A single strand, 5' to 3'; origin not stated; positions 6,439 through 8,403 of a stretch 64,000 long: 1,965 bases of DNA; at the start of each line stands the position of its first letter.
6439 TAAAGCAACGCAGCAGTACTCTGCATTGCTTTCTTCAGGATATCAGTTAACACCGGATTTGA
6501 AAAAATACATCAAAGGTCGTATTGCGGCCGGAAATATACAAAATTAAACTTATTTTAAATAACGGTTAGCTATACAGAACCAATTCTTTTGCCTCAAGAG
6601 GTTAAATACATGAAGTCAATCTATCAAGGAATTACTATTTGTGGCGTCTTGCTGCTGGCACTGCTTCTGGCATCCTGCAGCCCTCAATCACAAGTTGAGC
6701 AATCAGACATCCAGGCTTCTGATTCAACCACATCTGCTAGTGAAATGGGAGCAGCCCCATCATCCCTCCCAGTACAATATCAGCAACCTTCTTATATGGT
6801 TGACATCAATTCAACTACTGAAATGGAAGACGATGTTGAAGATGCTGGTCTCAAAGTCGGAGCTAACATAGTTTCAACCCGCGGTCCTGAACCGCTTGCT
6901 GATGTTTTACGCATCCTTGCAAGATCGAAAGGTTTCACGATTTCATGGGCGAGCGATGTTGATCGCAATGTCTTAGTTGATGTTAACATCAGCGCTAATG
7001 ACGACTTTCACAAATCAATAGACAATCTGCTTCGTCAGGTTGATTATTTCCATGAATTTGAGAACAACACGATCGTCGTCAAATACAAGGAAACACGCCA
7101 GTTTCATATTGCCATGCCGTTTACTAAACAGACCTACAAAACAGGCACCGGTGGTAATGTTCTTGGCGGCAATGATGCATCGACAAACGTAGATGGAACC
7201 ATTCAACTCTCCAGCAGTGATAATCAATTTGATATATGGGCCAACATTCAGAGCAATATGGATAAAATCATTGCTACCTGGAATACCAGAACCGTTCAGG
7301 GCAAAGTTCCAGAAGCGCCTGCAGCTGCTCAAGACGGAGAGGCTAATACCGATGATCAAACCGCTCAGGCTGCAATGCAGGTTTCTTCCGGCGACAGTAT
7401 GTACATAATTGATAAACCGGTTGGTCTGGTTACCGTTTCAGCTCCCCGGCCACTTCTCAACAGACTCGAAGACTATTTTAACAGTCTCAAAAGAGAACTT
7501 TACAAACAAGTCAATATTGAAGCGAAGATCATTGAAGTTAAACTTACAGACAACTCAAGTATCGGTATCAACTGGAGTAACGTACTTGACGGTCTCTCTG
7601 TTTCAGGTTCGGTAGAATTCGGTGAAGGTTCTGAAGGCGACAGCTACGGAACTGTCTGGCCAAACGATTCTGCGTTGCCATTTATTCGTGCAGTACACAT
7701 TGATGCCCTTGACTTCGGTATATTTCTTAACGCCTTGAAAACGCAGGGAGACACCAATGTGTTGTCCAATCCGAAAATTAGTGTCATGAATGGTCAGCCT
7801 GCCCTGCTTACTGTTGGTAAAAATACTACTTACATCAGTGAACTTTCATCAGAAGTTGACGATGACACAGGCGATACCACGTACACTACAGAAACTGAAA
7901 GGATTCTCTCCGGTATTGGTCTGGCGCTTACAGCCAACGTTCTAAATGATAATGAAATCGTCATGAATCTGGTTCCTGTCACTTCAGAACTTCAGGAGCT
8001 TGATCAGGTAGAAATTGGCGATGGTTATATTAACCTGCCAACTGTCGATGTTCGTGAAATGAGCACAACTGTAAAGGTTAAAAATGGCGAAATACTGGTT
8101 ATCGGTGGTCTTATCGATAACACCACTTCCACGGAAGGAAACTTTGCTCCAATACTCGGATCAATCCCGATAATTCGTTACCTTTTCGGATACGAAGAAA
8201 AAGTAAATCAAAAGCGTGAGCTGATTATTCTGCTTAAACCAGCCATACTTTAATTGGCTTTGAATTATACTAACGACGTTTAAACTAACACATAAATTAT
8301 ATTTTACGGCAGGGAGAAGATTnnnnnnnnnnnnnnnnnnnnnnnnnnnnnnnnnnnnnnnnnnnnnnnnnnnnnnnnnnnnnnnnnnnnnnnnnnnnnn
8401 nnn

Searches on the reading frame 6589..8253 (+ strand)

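Call 74: search_protein_families(library=pfam, proteins=[window:6589-8253:+], max_evalue=0.00001)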
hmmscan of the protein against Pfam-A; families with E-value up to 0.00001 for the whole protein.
window:6589-8253:+ (554 aa): 1 family
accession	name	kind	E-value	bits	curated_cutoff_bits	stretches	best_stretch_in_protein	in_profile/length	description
PF00263.26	Secretin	-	8.7e-38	130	27.5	1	382-554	1-168/169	Bacterial type II and III secretion system protein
